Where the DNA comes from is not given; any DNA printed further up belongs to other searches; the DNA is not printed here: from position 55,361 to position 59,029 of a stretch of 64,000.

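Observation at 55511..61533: Prepilin-like 405-aa gene directly upstream of a 1122-aa GH73 peptidoglycan hydrolase, divergent from a GspE/PilB/ComGA-type ATPase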

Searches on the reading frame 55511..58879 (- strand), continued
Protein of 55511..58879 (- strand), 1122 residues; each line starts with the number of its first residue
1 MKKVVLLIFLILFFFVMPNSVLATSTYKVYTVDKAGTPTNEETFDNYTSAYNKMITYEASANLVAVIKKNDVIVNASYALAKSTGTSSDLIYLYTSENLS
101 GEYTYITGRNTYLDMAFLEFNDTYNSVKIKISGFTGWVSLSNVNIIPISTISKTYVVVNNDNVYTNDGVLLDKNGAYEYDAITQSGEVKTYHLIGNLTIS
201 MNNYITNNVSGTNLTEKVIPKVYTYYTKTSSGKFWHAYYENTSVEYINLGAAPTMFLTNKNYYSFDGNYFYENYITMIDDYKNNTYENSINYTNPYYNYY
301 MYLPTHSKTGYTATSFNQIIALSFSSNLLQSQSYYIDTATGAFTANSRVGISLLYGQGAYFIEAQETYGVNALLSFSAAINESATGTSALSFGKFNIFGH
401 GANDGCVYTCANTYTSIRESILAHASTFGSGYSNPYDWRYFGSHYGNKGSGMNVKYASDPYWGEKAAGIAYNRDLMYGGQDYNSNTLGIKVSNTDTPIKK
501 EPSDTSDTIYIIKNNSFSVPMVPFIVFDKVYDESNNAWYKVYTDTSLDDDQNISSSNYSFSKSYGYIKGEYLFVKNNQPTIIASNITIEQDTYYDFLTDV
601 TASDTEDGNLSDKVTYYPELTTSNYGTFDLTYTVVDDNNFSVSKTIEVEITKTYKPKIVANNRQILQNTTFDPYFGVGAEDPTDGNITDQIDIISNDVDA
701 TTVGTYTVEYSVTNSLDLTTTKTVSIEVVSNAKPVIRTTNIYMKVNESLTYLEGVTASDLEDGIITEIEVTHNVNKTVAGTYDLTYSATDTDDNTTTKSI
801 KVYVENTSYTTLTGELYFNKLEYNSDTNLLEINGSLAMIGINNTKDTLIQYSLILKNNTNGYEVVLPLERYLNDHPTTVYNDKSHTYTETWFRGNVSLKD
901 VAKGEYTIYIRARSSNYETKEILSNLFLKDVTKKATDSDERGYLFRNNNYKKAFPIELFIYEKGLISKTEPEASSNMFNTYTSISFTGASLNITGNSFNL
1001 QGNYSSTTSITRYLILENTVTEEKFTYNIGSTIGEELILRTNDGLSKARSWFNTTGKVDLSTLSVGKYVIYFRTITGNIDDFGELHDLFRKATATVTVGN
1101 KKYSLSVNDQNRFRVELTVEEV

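Call 82: search_solved_structures(query=window:55511-58879:-, max_evalue=0.001)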
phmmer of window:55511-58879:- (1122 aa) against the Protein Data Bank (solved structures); distinct sequences matched with E-value up to 0.001: 9.
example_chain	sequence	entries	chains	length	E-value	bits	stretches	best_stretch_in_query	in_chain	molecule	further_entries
7pj3_AAA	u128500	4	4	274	1.1e-17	66.6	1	333-481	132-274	Putative endo-beta-N-acetylglucosaminidase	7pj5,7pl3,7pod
4q2w_A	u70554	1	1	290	1.3e-17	66.3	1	333-481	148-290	Putative endo-beta-N-acetylglucosaminidase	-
7pj4_AAA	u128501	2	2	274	2.6e-17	65.3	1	332-481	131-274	Putative endo-beta-N-acetylglucosaminidase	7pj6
4hmc_A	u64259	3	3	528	1e-09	40.2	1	550-717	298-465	Chitinase 60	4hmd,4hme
4mb3_A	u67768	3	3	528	1e-09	40.2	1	550-717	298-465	Chitinase 60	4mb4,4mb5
2kpn_A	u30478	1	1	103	1.3e-05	26.6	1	668-735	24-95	Bacillolysin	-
7jrl_A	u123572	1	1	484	0.00028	22.2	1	731-804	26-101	F5/8 type C domain protein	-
4pi7_A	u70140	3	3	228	0.00035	21.8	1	350-469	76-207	Autolysin E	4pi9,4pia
7jrm_A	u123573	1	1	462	0.00036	21.8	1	731-804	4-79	F5/8 type C domain protein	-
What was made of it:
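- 55511..58879 (-): Secreted GH73 N-acetylglucosaminidase of 1122 aa. It comprises a signal peptide, an N-terminal SH3-like region, the GH73 domain (residues 359-471; NES382 and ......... motifs), three Ig-like repeats and a C-terminal repeat region. It is probably co-transcribed with the pilin-like gene. Closest solved relatives 4q2w/7pj3 (pneumococcal LytB by my identification; deposited as 'putative endo-beta-N-acetylglucosaminidase'), E 1e-17 (call 82).
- On GH73 N-acetylglucosaminidase: The 4q2w/7pj3 (LytB) entries match at 1e-17 (call 82).
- The best PDB relatives are 4q2w/7pj3, which I identify as LytB (call 82).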
